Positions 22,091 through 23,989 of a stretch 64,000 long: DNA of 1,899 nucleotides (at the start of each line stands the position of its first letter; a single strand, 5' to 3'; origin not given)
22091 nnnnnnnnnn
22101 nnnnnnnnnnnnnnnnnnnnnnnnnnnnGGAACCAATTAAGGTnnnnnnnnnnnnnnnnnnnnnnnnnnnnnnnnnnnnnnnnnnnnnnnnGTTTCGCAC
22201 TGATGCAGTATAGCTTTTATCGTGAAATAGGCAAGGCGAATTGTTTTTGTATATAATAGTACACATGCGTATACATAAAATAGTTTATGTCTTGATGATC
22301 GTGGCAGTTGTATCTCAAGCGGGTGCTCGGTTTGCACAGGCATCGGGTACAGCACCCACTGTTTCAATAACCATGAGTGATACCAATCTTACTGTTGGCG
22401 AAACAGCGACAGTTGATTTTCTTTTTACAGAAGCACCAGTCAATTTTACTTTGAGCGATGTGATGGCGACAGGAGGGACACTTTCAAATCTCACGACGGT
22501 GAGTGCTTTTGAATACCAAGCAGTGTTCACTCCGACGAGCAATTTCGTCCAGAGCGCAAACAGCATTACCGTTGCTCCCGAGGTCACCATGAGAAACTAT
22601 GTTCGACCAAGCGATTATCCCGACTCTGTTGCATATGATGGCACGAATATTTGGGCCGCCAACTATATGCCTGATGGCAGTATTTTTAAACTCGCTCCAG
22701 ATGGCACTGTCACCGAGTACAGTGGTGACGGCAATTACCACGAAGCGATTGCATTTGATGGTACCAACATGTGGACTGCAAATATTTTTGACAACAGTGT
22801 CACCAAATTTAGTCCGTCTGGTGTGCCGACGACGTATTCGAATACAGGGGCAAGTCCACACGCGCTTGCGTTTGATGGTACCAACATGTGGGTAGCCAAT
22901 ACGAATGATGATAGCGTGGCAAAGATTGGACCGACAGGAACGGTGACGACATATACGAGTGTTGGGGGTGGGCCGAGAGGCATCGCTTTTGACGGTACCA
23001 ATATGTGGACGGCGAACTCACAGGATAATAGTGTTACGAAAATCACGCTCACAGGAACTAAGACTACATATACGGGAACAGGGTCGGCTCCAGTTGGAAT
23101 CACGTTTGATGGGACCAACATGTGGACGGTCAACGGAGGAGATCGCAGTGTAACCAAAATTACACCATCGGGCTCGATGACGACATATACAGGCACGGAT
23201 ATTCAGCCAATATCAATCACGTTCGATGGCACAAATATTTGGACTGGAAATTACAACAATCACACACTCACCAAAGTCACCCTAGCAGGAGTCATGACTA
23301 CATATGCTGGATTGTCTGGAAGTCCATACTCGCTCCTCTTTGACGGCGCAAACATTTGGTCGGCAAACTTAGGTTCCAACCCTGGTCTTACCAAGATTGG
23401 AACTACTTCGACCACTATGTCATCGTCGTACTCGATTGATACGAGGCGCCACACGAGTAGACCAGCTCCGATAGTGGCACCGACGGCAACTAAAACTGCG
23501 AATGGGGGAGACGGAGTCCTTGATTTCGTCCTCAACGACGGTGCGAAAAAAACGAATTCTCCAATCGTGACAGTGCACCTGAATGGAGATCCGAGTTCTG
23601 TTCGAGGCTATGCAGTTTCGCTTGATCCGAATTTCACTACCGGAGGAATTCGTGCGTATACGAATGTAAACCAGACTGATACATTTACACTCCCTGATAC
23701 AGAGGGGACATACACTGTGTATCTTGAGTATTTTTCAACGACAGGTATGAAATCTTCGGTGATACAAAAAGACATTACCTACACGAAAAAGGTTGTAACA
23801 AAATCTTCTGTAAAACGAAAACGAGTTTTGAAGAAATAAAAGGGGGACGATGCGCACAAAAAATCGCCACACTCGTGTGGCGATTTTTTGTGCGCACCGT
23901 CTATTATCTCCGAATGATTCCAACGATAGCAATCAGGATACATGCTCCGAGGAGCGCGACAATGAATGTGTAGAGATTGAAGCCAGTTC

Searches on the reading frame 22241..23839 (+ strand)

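Call 113: search_protein_families(library=pfam, proteins=[window:22241-23839:+], max_evalue=0.001)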
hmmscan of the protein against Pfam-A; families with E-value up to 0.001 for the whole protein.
window:22241-23839:+ (532 aa): 2 families
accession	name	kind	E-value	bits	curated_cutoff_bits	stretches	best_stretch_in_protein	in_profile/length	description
PF24684.1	Vgb_lyase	-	3.8e-20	72.3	50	1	135-365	24-270/290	Virginiamycin B lyase family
PF19078.6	Big_12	-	4.7e-19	68.9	27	1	37-113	3-80/102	Bacterial Ig-like domain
